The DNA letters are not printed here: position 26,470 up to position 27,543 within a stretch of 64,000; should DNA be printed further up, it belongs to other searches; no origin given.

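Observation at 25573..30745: Two paralogous genes for secreted ankyrin-repeat + MBL-fold fusion proteins flanking a foreign-looking SBBP beta-propeller gene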

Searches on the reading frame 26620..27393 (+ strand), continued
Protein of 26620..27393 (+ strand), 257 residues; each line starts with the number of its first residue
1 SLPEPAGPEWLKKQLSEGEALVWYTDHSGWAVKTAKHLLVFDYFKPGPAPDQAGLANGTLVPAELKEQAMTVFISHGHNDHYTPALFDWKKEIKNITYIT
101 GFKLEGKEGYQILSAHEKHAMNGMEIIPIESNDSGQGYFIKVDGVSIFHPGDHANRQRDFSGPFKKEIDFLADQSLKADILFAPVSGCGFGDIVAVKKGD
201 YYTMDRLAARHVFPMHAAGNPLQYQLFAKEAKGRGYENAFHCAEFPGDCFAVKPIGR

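Call 64: find_homologous_proteins(query=A4, max_evalue=1e-20)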
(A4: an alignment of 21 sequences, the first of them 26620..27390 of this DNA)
Query A4 (21 sequences) (257 aa, profile of the alignment): 503 proteins with E <= 1e-20 among 8000 candidates; the best 120 are listed.
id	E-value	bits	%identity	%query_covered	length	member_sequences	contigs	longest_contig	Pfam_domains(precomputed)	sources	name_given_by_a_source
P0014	2.8e-111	389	58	94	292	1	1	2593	PF13483.13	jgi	jgi:L-ascorbate metabolism protein UlaG (beta-lactamase superfamily)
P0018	4.2e-111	388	53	95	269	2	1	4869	PF13483.13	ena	-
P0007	1.7e-109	383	68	95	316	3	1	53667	PF13483.13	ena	-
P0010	4.4e-108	379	64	96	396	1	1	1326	PF13606.13,PF13857.13,PF12796.14,PF00023.37,PF13637.13,PF13483.13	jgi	jgi:L-ascorbate metabolism protein UlaG (beta-lactamase superfamily)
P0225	1.9e-107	376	66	96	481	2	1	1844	PF13606.13,PF13857.13,PF12796.14,PF00023.37,PF13637.13,PF13483.13,PF24521.3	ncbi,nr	ncbi:MAG: ankyrin repeat domain-containing protein, partial [Candidatus Aminicenantes bacterium]|nr:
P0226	8.0e-107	374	66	98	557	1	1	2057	PF13606.13,PF13857.13,PF12796.14,PF00023.37,PF13637.13,PF13483.13,PF24521.3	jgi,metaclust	metaclust:\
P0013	9.8e-107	374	58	99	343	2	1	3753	PF13606.13,PF13857.13,PF12796.14,PF00023.37,PF13637.13,PF13483.13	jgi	jgi:L-ascorbate metabolism protein UlaG (beta-lactamase superfamily)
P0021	2.7e-106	373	49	93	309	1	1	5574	PF13483.13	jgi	jgi:L-ascorbate metabolism protein UlaG (beta-lactamase superfamily)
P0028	2.7e-105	369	45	94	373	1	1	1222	PF13606.13,PF13857.13,PF12796.14,PF00023.37,PF13637.13,PF13483.13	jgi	jgi:L-ascorbate metabolism protein UlaG (beta-lactamase superfamily)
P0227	9.9e-105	368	67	98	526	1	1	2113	PF13606.13,PF13857.13,PF28177.1,PF12796.14,PF00023.37,PF13637.13,PF13483.13,PF24521.3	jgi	jgi:ankyrin repeat protein/L-ascorbate metabolism protein UlaG (beta-lactamase superfamily)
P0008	2.9e-104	366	68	96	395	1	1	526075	PF13606.13,PF13857.13,PF12796.14,PF00023.37,PF13637.13,PF13483.13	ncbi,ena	-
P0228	1.6e-103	364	66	96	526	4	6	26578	PF13606.13,PF13857.13,PF12796.14,PF00023.37,PF13637.13,PF13483.13,PF24521.3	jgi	jgi:ankyrin repeat protein/L-ascorbate metabolism protein UlaG (beta-lactamase superfamily)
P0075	4.7e-103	362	50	98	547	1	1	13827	PF13606.13,PF13857.13,PF23745.2,PF12796.14,PF00023.37,PF13637.13,PF13483.13,PF24521.3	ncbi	ncbi:ankyrin repeat domain-containing protein, partial [candidate division CSSED10-310 bacterium]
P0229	6.3e-103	362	80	97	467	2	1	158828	PF13606.13,PF13857.13,PF12796.14,PF00023.37,PF13637.13,PF13483.13,PF24521.3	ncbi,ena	-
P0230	1.1e-102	361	73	97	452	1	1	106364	PF13606.13,PF13857.13,PF12796.14,PF00023.37,PF13637.13,PF13483.13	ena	-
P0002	1.2e-102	361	78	99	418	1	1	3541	PF13606.13,PF13857.13,PF12796.14,PF00023.37,PF13637.13,PF13483.13,PF24521.3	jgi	jgi:L-ascorbate metabolism protein UlaG (beta-lactamase superfamily)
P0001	1.6e-102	360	82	98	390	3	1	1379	PF13606.13,PF13857.13,PF12796.14,PF00023.37,PF13637.13,PF13483.13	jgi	jgi:L-ascorbate metabolism protein UlaG (beta-lactamase superfamily)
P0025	5.4e-102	359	48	86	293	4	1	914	PF13483.13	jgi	jgi:L-ascorbate metabolism protein UlaG (beta-lactamase superfamily)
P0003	5.8e-102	358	79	98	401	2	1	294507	PF13606.13,PF13857.13,PF12796.14,PF00023.37,PF13637.13,PF13483.13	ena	-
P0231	9.1e-102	358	64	97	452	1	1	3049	PF13606.13,PF13857.13,PF12796.14,PF00023.37,PF13637.13,PF13483.13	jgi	jgi:L-ascorbate metabolism protein UlaG (beta-lactamase superfamily)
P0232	1.0e-101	358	80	98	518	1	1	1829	PF13606.13,PF13857.13,PF23745.2,PF12796.14,PF00023.37,PF13637.13,PF13483.13,PF24521.3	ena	-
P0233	4.6e-100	352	40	95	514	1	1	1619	PF13606.13,PF13857.13,PF12796.14,PF00023.37,PF13637.13,PF13483.13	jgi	jgi:ankyrin repeat protein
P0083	2.8e-99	350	45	93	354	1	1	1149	PF13606.13,PF13857.13,PF12796.14,PF00023.37,PF13637.13,PF13483.13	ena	-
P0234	3.2e-99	349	46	86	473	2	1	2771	PF13606.13,PF13857.13,PF12796.14,PF00023.37,PF13637.13,PF13483.13,PF24521.3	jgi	jgi:L-ascorbate metabolism protein UlaG (beta-lactamase superfamily)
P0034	3.2e-99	349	48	85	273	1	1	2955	PF13483.13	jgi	-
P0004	3.9e-99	349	78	98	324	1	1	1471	PF13606.13,PF13857.13,PF12796.14,PF00023.37,PF13637.13,PF13483.13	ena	-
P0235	4.3e-99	349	45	89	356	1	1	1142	PF13606.13,PF12796.14,PF00023.37,PF13637.13,PF13483.13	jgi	-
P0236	2.9e-98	346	47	92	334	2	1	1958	PF13606.13,PF13857.13,PF12796.14,PF00023.37,PF13637.13,PF13483.13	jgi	jgi:L-ascorbate metabolism protein UlaG (beta-lactamase superfamily)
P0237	3.5e-98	346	46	89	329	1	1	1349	PF13637.13,PF13483.13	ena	-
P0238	6.1e-98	345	47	84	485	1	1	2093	PF13606.13,PF13857.13,PF12796.14,PF00023.37,PF13637.13,PF13483.13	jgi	jgi:L-ascorbate metabolism protein UlaG (beta-lactamase superfamily)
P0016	7.6e-98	345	54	95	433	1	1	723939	PF13606.13,PF13857.13,PF12796.14,PF00023.37,PF13637.13,PF13483.13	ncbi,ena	-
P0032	1.2e-97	344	47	93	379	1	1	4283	PF13606.13,PF13857.13,PF12796.14,PF00023.37,PF13637.13,PF13483.13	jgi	jgi:L-ascorbate metabolism protein UlaG (beta-lactamase superfamily)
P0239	2.1e-97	344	42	93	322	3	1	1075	PF13483.13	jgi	-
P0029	2.5e-97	343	49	93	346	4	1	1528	PF13606.13,PF13857.13,PF12796.14,PF00023.37,PF13637.13,PF13483.13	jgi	jgi:L-ascorbate metabolism protein UlaG (beta-lactamase superfamily)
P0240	5.1e-97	342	44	85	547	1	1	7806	PF13606.13,PF13857.13,PF12796.14,PF00023.37,PF13637.13,PF13483.13,PF24521.3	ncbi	ncbi:MAG: ankyrin repeat domain-containing protein, partial [Candidatus Krumholzibacteriota bacteriu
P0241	1.4e-96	341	55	93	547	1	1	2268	PF13606.13,PF13857.13,PF12796.14,PF00023.37,PF13637.13,PF13483.13,PF24521.3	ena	-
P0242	2.3e-96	340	45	95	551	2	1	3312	PF13606.13,PF13857.13,PF23745.2,PF12796.14,PF00023.37,PF13637.13,PF13483.13,PF24521.3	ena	-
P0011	1.8e-95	337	60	98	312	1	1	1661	PF13483.13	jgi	jgi:L-ascorbate metabolism protein UlaG (beta-lactamase superfamily)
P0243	1.5e-94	334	42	93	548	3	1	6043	PF13606.13,PF13857.13,PF12796.14,PF00023.37,PF13637.13,PF13483.13,PF24521.3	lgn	-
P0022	7.7e-94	332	51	92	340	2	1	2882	PF13606.13,PF13857.13,PF12796.14,PF00023.37,PF13637.13,PF13483.13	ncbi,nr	ncbi:MAG: MBL fold metallo-hydrolase [Candidatus Edwardsbacteria bacterium]|nr:MBL fold metallo-hydr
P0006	9.6e-94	332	75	90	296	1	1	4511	PF12796.14,PF00023.37,PF13483.13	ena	-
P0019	2.2e-93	330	53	92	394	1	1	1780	PF13483.13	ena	-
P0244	1.4e-92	328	42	95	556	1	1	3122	PF13606.13,PF13857.13,PF12796.14,PF00023.37,PF13637.13,PF13483.13,PF24521.3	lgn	-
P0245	2.2e-92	327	37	97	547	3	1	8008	PF13606.13,PF13857.13,PF23745.2,PF12796.14,PF00023.37,PF13637.13,PF13483.13,PF24521.3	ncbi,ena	-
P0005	5.5e-91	323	78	87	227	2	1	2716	PF13483.13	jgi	jgi:L-ascorbate metabolism protein UlaG (beta-lactamase superfamily)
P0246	7.9e-91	322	45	96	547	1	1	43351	PF13606.13,PF13857.13,PF23745.2,PF12796.14,PF00023.37,PF13637.13,PF13483.13,PF24521.3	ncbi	-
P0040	1.5e-90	321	46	85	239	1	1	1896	PF13483.13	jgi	jgi:L-ascorbate metabolism protein UlaG (beta-lactamase superfamily)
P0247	3.5e-90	320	43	90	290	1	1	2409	PF13483.13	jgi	jgi:L-ascorbate metabolism protein UlaG (beta-lactamase superfamily)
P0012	8.6e-90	319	66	87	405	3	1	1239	PF13606.13,PF13857.13,PF12796.14,PF00023.37,PF13637.13,PF13483.13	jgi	jgi:L-ascorbate metabolism protein UlaG (beta-lactamase superfamily)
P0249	1.4e-83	298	37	94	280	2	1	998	PF13483.13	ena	-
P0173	4.2e-83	297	39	97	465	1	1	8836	PF13606.13,PF13857.13,PF12796.14,PF00023.37,PF13637.13,PF13483.13,PF24521.3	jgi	-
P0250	5.2e-83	296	35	88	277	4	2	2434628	PF13483.13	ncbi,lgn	-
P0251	6.2e-83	296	35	83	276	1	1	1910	PF13483.13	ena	-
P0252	6.9e-83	296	35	82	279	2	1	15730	PF13483.13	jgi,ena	-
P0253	7.2e-83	296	33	90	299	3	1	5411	PF13483.13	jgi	jgi:L-ascorbate metabolism protein UlaG (beta-lactamase superfamily)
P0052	7.8e-83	296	36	93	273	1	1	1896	PF13483.13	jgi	jgi:L-ascorbate metabolism protein UlaG (beta-lactamase superfamily)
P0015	1.4e-82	295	71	75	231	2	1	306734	PF13483.13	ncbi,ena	-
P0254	1.4e-82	295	35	91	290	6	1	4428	PF13483.13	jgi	jgi:L-ascorbate metabolism protein UlaG (beta-lactamase superfamily)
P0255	2.1e-82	294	35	90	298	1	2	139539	PF13483.13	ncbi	-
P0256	2.4e-82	294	33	91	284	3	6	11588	PF13483.13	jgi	jgi:L-ascorbate metabolism protein UlaG (beta-lactamase superfamily)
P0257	3.3e-82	294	36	84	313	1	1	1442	PF13483.13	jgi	jgi:L-ascorbate metabolism protein UlaG (beta-lactamase superfamily)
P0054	4.2e-82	293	34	96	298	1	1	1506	PF13483.13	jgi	jgi:L-ascorbate metabolism protein UlaG (beta-lactamase superfamily)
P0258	4.8e-82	293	33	92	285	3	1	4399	PF13483.13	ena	-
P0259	4.9e-82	293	35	96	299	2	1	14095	PF13483.13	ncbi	-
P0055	5.4e-82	293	34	83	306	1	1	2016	PF13483.13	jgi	jgi:L-ascorbate metabolism protein UlaG (beta-lactamase superfamily)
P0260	6.1e-82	293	34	89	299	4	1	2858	PF13483.13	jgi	-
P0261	9.4e-82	292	32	92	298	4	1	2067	PF13483.13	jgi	jgi:L-ascorbate metabolism protein UlaG (beta-lactamase superfamily)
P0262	1.0e-81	292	33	84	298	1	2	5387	PF13483.13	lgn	-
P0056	1.1e-81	292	34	89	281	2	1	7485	PF13483.13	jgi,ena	-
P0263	1.3e-81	292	34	90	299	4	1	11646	PF13483.13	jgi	-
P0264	1.7e-81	291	34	91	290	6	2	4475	PF13483.13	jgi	jgi:L-ascorbate metabolism protein UlaG (beta-lactamase superfamily)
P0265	2.2e-81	291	39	86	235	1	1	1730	PF13483.13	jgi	jgi:L-ascorbate metabolism protein UlaG (beta-lactamase superfamily)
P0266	2.3e-81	291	34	85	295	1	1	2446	PF13483.13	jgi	jgi:L-ascorbate metabolism protein UlaG (beta-lactamase superfamily)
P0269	3.3e-81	290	35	90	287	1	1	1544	PF13483.13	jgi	jgi:L-ascorbate metabolism protein UlaG (beta-lactamase superfamily)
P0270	3.4e-81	290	32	89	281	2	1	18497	PF13483.13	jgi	-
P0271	5.0e-81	290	34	83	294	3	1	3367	PF13483.13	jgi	-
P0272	5.8e-81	290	31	88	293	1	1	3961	PF13483.13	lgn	-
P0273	6.6e-81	289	35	84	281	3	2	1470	PF13483.13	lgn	-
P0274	7.3e-81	289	35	82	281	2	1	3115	PF13483.13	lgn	-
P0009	9.2e-81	289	78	81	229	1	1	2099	PF13483.13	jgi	jgi:L-ascorbate metabolism protein UlaG (beta-lactamase superfamily)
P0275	9.3e-81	289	33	92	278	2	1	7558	PF13483.13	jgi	-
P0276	9.7e-81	289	34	93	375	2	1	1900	PF12796.14,PF00023.37,PF13637.13,PF13483.13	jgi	jgi:L-ascorbate metabolism protein UlaG (beta-lactamase superfamily)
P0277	1.2e-80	289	35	89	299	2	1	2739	PF13483.13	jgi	-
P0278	1.4e-80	288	35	95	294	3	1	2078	PF13483.13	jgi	-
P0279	1.6e-80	288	35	81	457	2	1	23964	PF13483.13,PF01965.31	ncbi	-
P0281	2.2e-80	288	34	86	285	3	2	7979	PF13483.13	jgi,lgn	jgi:L-ascorbate metabolism protein UlaG (beta-lactamase superfamily)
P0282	2.3e-80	288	35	82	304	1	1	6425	PF13483.13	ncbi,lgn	-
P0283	2.6e-80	288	34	91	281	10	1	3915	PF13483.13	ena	-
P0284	2.8e-80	287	36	85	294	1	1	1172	PF13483.13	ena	-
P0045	3.3e-80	287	43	82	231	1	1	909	PF13483.13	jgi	jgi:L-ascorbate metabolism protein UlaG (beta-lactamase superfamily)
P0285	3.6e-80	287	32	84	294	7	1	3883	PF13483.13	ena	-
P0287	5.2e-80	287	34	89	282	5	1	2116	PF13483.13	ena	-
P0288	6.3e-80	286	36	97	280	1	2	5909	PF13483.13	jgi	-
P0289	6.7e-80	286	38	67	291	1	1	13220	PF13483.13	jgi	-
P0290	6.7e-80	286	39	86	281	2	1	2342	PF13483.13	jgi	-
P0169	7.3e-80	286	33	88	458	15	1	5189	PF13483.13,PF01965.31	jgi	-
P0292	7.9e-80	286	35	81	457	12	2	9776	PF13483.13,PF01965.31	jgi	jgi:L-ascorbate metabolism protein UlaG (beta-lactamase superfamily)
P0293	8.7e-80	286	32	89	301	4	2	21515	PF13483.13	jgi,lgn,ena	-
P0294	9.6e-80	286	34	95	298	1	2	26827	PF13483.13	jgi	jgi:L-ascorbate metabolism protein UlaG (beta-lactamase superfamily)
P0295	1.0e-79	286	32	89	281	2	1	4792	PF13483.13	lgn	-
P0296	1.2e-79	285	34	86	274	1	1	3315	PF13483.13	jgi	jgi:L-ascorbate metabolism protein UlaG (beta-lactamase superfamily)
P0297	1.3e-79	285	32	89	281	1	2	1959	PF13483.13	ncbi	-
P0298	1.5e-79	285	35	89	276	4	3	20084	PF13483.13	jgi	jgi:L-ascorbate metabolism protein UlaG (beta-lactamase superfamily)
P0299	1.9e-79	285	33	89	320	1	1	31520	PF13483.13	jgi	jgi:L-ascorbate metabolism protein UlaG (beta-lactamase superfamily)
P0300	2.5e-79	284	33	84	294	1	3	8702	PF13483.13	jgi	jgi:L-ascorbate metabolism protein UlaG (beta-lactamase superfamily)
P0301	2.5e-79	284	34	86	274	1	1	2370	PF13483.13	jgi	jgi:L-ascorbate metabolism protein UlaG (beta-lactamase superfamily)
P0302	2.8e-79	284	33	84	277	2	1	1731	PF13483.13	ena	-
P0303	3.2e-79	284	33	91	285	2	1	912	PF13483.13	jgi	-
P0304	3.3e-79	284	36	90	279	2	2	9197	PF13483.13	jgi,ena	-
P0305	4.1e-79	284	35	89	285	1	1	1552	PF13483.13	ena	-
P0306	5.0e-79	283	33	95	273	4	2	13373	PF13483.13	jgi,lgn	jgi:L-ascorbate metabolism protein UlaG (beta-lactamase superfamily)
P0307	5.9e-79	283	32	85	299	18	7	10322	PF13483.13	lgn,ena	-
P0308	5.9e-79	283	33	83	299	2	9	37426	PF13483.13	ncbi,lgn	-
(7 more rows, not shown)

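Call 67: search_protein_families(library=pfam, proteins=[L010:8570-9553:+, L010:9602-10567:+, L010:10602-11300:+, L011:1244-3535:+, L011:3653-4795:+, L011:6392-7528:+, L007:4279-5034:+, L007:5044-5988:+], max_evalue=0.01)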
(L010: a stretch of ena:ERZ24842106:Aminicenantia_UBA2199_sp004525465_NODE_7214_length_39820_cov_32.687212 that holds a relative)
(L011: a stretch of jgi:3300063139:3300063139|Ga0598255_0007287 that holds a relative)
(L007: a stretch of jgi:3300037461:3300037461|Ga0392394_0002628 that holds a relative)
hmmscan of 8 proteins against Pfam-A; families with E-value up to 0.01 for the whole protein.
L010:8570-9553:+ (327 aa): 1 family
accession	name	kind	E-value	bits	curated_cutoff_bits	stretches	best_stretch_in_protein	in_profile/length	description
PF07676.18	PD40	-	1.5e-19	69.9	20.9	3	276-303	3-30/38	WD40-like Beta Propeller Repeat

L010:9602-10567:+ (321 aa): 1 family
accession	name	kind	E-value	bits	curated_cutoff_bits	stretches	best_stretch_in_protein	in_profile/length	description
PF07676.18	PD40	-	2.7e-18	65.8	20.9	2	267-289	5-27/38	WD40-like Beta Propeller Repeat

L010:10602-11300:+ (232 aa): 9 families
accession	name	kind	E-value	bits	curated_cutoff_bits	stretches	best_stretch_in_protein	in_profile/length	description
PF08241.18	Methyltransf_11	-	2.8e-16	60.4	21.2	1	59-157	2-95/95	Methyltransferase domain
PF13847.12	Methyltransf_31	-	4.5e-16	59.3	27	1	53-161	3-113/145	Methyltransferase domain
PF13649.12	Methyltransf_25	-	1.7e-15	57.9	27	1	59-153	3-97/97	Methyltransferase domain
PF08242.18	Methyltransf_12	-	5e-13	50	30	1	59-155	2-98/98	Methyltransferase domain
PF01209.24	Ubie_methyltran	-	1.8e-12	47.6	20.1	1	38-183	34-178/233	ubiE/COQ5 methyltransferase family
PF13489.12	Methyltransf_23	-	1.8e-10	41.3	27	1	52-169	21-128/164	Methyltransferase domain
PF01269.23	Fibrillarin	-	0.0011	18.6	27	1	46-177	64-194/227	Fibrillarin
PF01135.25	PCMT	-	0.0017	18.6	20.3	1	45-117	65-137/210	Protein-L-isoaspartate(D-aspartate) O-methyltransferase (PCMT)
PF08003.17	Methyltransf_9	-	0.0075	15.7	23.8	1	53-157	115-217/315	Protein of unknown function (DUF1698)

L011:1244-3535:+ (763 aa): 8 families
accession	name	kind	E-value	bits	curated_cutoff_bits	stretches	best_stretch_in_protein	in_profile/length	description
PF00326.27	Peptidase_S9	-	1.6e-32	113.2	22.6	1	537-745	5-212/213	Prolyl oligopeptidase family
PF07676.18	PD40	-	1.3e-08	35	20.9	0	344-354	15-25/38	WD40-like Beta Propeller Repeat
PF02129.25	Peptidase_S15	-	1.8e-06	28.3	23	0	662-717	206-258/262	X-Pro dipeptidyl-peptidase (S15 family)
PF20434.5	BD-FAE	-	2.4e-05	24.4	26.8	1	514-694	9-205/215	BD-FAE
PF01738.24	DLH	-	0.00034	20.7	21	1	521-721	18-187/217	Dienelactone hydrolase family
PF12697.13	Abhydrolase_6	-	0.0047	18.1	26.3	1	531-723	10-180/217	Alpha/beta hydrolase family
PF07859.19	Abhydrolase_3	-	0.0064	16.7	25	0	679-721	166-207/210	alpha/beta hydrolase fold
PF12740.14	PETase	-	0.0091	15.9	28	0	597-628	122-153/263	PET hydrolase-like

L011:3653-4795:+ (380 aa): 3 families
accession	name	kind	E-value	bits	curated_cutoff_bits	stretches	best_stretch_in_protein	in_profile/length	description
PF00756.26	Esterase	-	1.3e-20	74.6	22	1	41-175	1-150/251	Putative esterase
PF07719.23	TPR_2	-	0.00023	21.5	27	1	304-328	10-34/34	Tetratricopeptide repeat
PF13181.12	TPR_8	-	0.0022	18.4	25.7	0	303-328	9-34/34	Tetratricopeptide repeat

L011:6392-7528:+ (378 aa): 1 family
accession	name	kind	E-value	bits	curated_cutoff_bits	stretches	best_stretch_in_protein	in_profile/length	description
PF00144.29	Beta-lactamase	-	1.5e-44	153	27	1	52-356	8-312/329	Beta-lactamase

L007:4279-5034:+ (251 aa): 0 families

L007:5044-5988:+ (314 aa): 1 family
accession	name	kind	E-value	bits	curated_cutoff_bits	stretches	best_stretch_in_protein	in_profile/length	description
PF01909.29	NTP_transf_2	-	0.0074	17.1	21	0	32-66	5-39/93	Nucleotidyltransferase domain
